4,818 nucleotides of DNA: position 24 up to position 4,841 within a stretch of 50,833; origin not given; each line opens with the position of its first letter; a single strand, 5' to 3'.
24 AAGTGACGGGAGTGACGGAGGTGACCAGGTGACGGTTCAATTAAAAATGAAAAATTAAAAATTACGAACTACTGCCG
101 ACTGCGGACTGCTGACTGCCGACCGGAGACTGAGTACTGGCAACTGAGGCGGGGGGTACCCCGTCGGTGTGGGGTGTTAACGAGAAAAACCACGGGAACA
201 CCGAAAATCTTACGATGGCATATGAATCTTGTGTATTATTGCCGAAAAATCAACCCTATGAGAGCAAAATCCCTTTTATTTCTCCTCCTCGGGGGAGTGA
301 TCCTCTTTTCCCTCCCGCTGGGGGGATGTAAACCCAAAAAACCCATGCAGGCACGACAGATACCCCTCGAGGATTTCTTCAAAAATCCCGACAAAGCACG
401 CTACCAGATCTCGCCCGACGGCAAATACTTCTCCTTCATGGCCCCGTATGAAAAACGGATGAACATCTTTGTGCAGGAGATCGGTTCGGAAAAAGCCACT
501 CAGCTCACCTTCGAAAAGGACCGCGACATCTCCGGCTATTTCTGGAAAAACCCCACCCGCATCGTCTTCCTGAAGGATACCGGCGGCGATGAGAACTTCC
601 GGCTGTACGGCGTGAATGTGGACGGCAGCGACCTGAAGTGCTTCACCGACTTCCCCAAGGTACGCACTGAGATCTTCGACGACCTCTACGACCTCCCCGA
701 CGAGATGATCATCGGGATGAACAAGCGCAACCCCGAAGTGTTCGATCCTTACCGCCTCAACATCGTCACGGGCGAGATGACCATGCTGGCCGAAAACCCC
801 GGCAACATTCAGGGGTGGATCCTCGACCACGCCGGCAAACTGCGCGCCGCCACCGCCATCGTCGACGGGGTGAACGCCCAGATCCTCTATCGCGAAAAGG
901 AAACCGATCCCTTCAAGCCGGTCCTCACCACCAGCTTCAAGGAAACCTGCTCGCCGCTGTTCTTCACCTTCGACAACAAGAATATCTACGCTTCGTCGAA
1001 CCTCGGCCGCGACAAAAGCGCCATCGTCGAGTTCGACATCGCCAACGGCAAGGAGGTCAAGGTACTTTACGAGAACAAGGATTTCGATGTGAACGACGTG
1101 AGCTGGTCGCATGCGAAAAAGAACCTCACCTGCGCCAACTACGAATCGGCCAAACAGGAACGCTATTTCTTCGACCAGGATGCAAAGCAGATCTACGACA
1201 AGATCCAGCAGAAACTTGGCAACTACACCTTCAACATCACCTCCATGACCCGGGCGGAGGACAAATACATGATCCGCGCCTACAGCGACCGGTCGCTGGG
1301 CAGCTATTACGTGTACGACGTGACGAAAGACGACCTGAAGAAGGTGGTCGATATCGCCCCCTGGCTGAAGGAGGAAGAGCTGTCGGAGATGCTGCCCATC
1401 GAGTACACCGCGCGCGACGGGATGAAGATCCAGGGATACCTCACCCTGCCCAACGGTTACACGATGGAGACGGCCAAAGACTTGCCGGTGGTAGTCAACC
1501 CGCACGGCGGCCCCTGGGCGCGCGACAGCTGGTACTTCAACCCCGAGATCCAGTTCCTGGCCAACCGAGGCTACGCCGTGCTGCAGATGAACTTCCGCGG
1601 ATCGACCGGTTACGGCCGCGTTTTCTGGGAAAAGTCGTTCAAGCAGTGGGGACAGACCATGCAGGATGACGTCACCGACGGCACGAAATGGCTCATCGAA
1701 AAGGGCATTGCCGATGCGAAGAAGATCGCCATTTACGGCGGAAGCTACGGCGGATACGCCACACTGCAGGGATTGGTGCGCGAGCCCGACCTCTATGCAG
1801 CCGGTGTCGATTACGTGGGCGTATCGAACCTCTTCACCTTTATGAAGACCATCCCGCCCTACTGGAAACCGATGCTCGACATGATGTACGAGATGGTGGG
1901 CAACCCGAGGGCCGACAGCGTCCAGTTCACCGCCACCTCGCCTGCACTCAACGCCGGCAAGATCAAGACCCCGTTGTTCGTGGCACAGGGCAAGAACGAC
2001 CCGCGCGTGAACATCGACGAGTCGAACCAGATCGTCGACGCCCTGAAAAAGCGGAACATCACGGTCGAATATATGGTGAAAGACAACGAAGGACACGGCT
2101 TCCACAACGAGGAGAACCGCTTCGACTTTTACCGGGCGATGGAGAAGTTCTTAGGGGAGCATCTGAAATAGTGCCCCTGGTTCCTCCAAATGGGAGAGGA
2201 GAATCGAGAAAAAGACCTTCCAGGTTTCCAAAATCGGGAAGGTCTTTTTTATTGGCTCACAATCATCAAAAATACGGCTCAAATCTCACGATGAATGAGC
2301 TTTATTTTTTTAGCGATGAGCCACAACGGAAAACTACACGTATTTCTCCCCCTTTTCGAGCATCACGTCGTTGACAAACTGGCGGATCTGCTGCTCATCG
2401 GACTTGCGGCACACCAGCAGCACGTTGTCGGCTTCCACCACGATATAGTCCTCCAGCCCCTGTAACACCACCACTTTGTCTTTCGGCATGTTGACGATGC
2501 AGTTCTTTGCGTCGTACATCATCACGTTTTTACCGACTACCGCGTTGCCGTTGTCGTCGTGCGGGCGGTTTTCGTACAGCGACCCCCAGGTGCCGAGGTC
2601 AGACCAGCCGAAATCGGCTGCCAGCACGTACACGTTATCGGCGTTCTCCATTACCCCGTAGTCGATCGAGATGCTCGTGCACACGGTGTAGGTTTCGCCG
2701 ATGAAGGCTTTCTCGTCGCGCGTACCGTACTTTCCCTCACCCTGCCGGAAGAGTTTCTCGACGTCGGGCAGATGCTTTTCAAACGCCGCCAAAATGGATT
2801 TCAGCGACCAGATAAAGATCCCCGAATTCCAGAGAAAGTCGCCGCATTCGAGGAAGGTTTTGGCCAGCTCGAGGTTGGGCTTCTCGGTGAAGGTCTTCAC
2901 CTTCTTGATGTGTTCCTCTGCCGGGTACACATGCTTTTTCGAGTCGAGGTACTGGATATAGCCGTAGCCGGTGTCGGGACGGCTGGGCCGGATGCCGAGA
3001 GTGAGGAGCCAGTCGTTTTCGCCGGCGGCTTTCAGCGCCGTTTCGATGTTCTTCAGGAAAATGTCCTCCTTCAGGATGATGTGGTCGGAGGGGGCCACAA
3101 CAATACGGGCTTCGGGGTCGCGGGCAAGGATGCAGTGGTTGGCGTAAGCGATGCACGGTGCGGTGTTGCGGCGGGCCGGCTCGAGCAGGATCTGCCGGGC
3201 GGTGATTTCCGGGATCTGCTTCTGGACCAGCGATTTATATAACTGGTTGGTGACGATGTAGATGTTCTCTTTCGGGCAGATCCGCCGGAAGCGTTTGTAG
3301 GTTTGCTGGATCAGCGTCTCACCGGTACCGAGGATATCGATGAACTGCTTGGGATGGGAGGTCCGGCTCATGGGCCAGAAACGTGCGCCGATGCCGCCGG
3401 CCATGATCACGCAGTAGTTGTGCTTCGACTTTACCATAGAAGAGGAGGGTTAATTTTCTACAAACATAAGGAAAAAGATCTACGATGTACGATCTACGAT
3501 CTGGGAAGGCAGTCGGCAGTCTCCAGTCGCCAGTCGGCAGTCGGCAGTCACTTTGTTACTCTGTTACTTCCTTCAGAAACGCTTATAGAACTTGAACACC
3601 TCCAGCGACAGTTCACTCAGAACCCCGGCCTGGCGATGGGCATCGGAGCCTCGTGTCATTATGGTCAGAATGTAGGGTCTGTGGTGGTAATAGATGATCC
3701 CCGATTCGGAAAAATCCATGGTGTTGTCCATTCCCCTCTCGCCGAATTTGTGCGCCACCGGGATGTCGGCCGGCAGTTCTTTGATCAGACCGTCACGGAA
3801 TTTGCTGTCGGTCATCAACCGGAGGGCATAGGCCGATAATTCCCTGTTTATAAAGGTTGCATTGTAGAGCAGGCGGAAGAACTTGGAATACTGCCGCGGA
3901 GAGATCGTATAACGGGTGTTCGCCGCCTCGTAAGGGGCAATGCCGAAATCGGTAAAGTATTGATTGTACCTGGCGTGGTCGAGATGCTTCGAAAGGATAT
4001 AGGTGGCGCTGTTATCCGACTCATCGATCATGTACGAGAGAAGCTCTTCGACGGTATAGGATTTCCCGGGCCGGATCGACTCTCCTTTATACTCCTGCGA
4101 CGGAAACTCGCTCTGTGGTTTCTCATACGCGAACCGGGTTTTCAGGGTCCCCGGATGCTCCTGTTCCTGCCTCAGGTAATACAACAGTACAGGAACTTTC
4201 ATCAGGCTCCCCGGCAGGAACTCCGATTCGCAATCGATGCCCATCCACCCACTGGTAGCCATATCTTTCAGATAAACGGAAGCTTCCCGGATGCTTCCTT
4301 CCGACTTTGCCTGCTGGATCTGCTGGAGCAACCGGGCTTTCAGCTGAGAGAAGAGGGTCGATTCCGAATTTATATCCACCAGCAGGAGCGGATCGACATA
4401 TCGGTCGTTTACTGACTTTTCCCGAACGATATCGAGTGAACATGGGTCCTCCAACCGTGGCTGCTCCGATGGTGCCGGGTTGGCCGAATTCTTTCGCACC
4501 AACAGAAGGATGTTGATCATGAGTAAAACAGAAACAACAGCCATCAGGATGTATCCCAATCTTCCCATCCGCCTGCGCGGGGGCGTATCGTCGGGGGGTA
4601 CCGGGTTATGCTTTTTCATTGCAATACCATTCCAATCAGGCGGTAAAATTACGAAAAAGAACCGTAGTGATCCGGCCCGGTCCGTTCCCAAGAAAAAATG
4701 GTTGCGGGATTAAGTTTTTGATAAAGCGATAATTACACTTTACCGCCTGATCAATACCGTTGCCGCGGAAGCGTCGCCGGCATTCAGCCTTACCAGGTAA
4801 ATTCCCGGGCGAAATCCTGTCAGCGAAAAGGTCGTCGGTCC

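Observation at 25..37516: Window-wide family of phase-locked 7-8-nt tandem-repeat tracts filling intergenic spacers (STRR-like) in a Bacteroidota-type genome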

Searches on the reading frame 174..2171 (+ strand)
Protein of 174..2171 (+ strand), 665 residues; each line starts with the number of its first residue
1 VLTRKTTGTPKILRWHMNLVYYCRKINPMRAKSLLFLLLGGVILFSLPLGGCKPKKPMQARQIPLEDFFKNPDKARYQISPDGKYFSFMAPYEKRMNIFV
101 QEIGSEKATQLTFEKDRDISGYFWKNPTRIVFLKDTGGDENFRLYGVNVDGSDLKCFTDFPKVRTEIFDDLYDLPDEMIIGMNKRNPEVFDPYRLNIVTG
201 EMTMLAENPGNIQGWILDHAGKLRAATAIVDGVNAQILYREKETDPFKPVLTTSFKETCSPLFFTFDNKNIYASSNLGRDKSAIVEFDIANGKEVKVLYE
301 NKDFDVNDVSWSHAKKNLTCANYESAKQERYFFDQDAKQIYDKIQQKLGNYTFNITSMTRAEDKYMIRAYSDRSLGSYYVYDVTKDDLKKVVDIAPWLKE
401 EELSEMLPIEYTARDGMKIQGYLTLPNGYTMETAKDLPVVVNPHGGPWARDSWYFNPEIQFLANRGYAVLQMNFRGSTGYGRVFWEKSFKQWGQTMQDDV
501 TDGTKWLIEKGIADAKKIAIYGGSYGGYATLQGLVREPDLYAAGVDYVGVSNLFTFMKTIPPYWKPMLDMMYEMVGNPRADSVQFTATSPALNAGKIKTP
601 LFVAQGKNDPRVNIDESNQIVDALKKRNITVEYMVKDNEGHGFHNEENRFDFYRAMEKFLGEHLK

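Call 12: search_protein_families(library=pfam, proteins=[window:174-2171:+])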
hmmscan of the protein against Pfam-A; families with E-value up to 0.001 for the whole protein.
window:174-2171:+ (665 aa): 9 families
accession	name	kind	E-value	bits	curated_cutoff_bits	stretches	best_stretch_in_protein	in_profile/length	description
PF00326.27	Peptidase_S9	-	2.5e-47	161.6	22.6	1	453-665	1-211/213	Prolyl oligopeptidase family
PF20434.5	BD-FAE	-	5.4e-12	46.1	26.8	1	433-624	9-215/215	BD-FAE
PF02129.25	Peptidase_S15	-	2.8e-10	40.8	23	1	415-551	1-130/262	X-Pro dipeptidyl-peptidase (S15 family)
PF01738.24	DLH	-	5.5e-09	36.4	21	1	463-650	38-195/217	Dienelactone hydrolase family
PF12146.15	Hydrolase_4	-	1.4e-06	28.3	27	0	593-647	186-238/239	Serine aminopeptidase, S33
PF00561.26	Abhydrolase_1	-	1.5e-05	25.2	25.8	0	438-534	1-87/245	alpha/beta hydrolase fold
PF12697.13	Abhydrolase_6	-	0.00012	23.2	26.3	1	444-644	5-206/217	Alpha/beta hydrolase family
PF07859.19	Abhydrolase_3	-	0.00036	20.8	25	0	497-644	49-209/210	alpha/beta hydrolase fold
PF03583.20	LIP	-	0.0008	19.3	23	0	462-550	22-104/286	Secretory lipase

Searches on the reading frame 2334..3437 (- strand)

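Call 12: search_protein_families(library=pfam, proteins=[window:2334-3437:-])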
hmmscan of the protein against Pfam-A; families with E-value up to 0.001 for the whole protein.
window:2334-3437:- (367 aa): 3 families
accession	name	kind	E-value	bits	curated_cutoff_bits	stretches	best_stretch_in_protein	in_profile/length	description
PF00483.29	NTP_transferase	-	1.1e-36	127.1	21.2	1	10-294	3-242/245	Nucleotidyl transferase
PF22640.1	ManC_GMP_beta-helix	-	3.8e-08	33.6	27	1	304-356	2-53/55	MannoseP isomerase/GMP-like beta-helix domain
PF12804.13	NTP_transf_3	-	1.4e-07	32.3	27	1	9-132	1-109/160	MobA-like NTP transferase domain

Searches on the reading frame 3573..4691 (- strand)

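Call 12: search_protein_families(library=pfam, proteins=[window:3573-4691:-])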
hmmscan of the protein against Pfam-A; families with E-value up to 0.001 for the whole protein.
window:3573-4691:- (372 aa): 1 family
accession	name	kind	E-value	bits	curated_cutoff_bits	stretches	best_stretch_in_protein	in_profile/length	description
PF13354.11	Beta-lactamase2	-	2.7e-35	122.1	22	1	138-346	1-214/214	Beta-lactamase enzyme family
